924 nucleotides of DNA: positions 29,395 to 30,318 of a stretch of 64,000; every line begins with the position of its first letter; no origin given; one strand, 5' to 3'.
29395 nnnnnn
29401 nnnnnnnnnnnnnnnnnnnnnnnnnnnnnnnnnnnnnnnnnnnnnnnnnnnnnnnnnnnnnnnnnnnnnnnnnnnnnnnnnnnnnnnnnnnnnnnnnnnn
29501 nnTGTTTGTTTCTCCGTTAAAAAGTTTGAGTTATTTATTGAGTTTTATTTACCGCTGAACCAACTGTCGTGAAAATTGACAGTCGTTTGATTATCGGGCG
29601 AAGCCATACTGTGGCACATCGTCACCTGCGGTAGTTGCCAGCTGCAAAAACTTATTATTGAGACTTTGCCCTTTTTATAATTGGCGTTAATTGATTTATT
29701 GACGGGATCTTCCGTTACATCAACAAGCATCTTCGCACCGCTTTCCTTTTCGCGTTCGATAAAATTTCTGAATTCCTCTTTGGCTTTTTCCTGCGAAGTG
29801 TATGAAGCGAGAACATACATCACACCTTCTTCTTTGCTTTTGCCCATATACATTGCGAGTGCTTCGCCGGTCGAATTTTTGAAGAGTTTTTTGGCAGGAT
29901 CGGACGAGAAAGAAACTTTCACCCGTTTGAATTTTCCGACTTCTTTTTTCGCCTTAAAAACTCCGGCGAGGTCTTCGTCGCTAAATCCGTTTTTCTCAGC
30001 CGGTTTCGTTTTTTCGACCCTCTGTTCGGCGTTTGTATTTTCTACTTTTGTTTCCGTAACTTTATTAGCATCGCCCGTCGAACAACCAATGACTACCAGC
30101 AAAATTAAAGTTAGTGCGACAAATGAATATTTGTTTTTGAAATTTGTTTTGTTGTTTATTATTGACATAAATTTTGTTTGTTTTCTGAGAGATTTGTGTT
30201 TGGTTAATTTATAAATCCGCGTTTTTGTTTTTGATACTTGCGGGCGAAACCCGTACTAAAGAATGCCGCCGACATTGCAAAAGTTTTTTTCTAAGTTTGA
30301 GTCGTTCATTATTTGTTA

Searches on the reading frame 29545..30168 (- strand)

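Call 18: search_protein_families(library=pfam, proteins=[window:29545-30168:-])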
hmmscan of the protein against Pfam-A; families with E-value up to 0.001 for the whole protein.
window:29545-30168:- (207 aa): 0 families

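Call 31: search_protein_families(library=ncbifam, proteins=[window:29545-30168:-], max_evalue=0.01)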
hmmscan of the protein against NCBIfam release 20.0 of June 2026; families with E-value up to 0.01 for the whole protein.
window:29545-30168:- (207 aa): 1 family
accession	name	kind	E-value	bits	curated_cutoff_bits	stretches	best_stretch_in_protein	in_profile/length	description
NF041428.1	TrsH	subfamily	0.0019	18.3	150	1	17-130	6-122/149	TrsH/TraH family protein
